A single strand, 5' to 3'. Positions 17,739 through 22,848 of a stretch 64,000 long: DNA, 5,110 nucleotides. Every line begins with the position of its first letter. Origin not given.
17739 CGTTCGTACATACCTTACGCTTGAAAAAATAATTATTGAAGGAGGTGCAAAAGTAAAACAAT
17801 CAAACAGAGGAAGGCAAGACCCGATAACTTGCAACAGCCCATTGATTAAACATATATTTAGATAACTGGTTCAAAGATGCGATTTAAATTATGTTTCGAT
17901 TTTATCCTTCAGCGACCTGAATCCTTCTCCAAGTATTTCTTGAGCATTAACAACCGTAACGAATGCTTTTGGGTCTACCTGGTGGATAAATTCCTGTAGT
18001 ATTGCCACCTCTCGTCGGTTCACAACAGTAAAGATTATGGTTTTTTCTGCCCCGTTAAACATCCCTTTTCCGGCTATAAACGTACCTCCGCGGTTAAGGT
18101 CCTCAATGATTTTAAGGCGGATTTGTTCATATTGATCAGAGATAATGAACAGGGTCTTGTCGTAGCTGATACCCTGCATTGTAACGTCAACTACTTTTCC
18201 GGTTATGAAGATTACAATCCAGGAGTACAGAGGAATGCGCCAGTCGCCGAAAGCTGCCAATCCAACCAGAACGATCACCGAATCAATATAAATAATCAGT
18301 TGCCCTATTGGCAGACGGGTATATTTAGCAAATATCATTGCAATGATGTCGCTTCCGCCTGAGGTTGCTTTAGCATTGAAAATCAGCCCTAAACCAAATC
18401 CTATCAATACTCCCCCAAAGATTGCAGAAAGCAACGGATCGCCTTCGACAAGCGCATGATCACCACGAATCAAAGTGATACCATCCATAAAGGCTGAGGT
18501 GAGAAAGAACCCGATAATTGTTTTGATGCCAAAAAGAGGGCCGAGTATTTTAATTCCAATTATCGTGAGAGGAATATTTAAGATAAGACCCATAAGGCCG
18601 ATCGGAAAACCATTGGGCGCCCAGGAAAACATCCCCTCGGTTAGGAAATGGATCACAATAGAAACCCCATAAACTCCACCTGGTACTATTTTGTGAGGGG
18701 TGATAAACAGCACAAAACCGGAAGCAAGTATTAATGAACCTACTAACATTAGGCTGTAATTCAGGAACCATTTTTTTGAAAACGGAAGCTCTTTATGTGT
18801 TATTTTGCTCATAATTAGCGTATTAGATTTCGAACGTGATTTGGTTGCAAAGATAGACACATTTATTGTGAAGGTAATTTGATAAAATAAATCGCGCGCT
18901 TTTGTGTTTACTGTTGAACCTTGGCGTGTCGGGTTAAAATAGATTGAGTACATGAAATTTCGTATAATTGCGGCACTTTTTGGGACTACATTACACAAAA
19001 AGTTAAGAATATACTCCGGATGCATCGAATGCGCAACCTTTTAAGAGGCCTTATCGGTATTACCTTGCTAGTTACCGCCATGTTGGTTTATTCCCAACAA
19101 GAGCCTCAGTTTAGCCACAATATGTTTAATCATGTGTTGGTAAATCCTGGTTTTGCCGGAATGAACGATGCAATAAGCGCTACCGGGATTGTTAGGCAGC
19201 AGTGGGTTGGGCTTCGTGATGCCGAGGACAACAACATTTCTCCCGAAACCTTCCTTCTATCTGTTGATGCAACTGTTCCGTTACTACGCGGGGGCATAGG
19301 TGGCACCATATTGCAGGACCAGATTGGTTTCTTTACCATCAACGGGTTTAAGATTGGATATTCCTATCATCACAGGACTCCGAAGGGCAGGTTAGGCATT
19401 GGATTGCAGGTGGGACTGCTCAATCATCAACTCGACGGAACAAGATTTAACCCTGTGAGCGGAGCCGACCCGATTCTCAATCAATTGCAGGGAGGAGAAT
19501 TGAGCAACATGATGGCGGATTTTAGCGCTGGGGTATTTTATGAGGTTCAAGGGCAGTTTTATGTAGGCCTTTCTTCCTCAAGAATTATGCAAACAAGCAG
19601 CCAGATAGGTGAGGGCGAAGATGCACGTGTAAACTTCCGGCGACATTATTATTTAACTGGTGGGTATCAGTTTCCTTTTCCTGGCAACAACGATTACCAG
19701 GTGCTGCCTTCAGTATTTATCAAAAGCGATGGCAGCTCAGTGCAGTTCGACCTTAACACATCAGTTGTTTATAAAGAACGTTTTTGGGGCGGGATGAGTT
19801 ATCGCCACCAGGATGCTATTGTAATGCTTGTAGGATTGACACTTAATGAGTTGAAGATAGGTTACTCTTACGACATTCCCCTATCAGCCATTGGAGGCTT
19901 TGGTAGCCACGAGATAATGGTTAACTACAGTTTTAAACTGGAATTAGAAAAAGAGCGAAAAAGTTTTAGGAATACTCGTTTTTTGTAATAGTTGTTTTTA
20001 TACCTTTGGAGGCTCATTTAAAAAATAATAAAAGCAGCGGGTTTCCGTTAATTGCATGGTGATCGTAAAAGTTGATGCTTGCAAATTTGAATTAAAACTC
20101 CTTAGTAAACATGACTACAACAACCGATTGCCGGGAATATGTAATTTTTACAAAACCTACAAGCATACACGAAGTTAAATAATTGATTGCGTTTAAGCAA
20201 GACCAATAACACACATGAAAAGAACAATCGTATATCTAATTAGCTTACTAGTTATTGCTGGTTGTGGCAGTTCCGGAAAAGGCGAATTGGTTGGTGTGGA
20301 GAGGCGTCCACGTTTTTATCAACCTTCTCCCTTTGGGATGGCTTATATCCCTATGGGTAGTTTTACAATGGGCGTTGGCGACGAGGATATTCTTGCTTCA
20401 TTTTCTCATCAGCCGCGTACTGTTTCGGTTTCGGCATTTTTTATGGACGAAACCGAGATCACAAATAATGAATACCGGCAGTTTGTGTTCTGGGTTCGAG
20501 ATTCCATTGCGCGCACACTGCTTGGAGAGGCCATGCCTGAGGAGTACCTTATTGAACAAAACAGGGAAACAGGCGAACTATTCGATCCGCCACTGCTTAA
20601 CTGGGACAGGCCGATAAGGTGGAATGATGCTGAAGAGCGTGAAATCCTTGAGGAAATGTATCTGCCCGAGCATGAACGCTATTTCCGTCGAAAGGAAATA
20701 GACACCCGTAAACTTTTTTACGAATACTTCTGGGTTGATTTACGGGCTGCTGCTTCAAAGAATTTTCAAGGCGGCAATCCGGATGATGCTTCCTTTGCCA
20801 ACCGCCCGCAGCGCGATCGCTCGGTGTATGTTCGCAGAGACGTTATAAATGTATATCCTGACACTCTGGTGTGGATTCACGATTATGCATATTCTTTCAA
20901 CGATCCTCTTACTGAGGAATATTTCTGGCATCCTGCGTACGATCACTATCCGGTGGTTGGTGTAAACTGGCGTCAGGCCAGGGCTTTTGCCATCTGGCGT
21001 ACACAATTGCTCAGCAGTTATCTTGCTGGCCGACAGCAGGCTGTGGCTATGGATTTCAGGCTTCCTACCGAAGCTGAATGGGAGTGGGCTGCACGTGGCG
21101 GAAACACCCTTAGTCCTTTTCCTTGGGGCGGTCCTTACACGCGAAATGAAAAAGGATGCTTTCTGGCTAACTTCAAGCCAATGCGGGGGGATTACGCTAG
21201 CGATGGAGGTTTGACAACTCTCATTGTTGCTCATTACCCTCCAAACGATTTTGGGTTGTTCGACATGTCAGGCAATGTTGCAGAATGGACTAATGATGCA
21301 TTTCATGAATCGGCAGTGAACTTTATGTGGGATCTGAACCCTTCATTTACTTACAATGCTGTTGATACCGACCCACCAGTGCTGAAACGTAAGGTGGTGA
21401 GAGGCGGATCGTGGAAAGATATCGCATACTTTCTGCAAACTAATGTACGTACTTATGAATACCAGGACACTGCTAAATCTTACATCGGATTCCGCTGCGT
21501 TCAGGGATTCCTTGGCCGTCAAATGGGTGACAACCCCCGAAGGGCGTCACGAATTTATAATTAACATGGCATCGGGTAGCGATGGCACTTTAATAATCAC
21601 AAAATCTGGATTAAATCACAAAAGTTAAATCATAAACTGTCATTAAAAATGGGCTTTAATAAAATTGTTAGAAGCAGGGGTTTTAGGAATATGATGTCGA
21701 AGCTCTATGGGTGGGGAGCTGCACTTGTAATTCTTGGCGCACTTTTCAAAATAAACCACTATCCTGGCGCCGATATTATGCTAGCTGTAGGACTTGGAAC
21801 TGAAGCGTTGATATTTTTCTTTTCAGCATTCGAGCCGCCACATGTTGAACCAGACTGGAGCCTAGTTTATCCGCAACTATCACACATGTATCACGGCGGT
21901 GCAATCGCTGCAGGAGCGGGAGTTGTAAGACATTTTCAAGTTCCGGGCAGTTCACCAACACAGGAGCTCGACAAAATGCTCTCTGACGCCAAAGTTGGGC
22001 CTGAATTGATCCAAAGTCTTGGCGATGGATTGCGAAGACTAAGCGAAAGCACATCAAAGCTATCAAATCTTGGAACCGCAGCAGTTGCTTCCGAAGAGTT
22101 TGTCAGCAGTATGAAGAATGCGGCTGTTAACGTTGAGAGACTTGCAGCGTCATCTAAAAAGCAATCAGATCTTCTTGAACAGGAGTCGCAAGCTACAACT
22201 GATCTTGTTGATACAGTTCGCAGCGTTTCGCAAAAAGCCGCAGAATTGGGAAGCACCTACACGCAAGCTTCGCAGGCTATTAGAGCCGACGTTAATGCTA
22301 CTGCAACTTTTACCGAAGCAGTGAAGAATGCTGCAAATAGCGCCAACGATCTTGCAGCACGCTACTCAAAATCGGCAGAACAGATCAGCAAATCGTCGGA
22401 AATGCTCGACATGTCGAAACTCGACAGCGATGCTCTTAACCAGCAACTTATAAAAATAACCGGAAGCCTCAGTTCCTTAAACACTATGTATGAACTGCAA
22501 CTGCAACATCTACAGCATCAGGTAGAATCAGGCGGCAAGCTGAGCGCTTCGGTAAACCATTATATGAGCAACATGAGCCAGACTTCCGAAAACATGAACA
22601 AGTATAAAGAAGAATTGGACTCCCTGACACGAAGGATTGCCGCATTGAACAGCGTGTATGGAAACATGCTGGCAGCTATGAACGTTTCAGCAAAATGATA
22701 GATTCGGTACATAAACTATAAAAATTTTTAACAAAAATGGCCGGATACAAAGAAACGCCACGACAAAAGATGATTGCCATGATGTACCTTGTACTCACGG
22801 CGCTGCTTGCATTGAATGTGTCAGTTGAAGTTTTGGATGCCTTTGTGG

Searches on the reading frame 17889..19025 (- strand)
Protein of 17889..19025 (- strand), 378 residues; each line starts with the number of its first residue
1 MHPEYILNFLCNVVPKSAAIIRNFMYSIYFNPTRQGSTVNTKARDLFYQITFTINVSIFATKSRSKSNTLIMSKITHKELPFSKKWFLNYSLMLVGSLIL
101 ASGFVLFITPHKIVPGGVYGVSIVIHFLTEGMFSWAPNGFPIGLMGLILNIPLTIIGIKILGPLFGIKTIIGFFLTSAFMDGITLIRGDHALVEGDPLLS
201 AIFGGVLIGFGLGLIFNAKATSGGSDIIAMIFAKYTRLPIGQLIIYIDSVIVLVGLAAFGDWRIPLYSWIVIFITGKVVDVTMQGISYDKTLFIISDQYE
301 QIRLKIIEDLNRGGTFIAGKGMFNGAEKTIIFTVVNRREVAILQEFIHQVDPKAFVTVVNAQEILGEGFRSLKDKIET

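Call 88: search_protein_families(library=pfam, proteins=[window:17889-19025:-], max_evalue=0.0001)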
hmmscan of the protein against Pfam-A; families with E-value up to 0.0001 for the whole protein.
window:17889-19025:- (378 aa): 2 families
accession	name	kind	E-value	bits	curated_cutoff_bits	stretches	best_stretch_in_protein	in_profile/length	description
PF02588.21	YitT_membrane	-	3.9e-60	203.2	24.3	1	90-306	2-204/205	Uncharacterised 5xTM membrane BCR, YitT family COG1284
PF10035.14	DUF2179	-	4.8e-20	71.6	22.8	1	312-366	1-55/55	Uncharacterized protein conserved in bacteria (DUF2179)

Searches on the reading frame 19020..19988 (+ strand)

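Call 88: search_protein_families(library=pfam, proteins=[window:19020-19988:+], max_evalue=0.0001)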
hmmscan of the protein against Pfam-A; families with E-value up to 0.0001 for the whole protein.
window:19020-19988:+ (322 aa): 1 family
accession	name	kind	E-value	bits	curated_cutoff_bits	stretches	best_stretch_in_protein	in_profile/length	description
PF11751.14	PorP_SprF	-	1.8e-64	218.4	22.3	1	25-303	3-273/273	Type IX secretion system membrane protein PorP/SprF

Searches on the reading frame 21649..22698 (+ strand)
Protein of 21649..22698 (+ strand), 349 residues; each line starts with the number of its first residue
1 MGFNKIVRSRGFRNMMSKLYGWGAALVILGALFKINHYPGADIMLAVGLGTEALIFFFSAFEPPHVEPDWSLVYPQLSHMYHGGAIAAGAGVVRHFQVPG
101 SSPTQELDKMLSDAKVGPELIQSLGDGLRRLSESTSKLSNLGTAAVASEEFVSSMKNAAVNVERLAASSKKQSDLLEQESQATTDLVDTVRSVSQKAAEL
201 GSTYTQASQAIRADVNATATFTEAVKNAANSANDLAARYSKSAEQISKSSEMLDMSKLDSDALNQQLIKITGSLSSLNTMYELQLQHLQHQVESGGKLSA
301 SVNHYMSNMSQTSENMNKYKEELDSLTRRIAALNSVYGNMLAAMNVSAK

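Call 88: search_protein_families(library=pfam, proteins=[window:21649-22698:+], max_evalue=0.0001)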
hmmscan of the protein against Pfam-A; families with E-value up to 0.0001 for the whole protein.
window:21649-22698:+ (349 aa): 1 family
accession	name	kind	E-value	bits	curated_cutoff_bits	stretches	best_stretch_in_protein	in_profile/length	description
PF22827.1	GldL_N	-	1.2e-30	106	24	1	19-79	1-61/62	GldL N-terminal domain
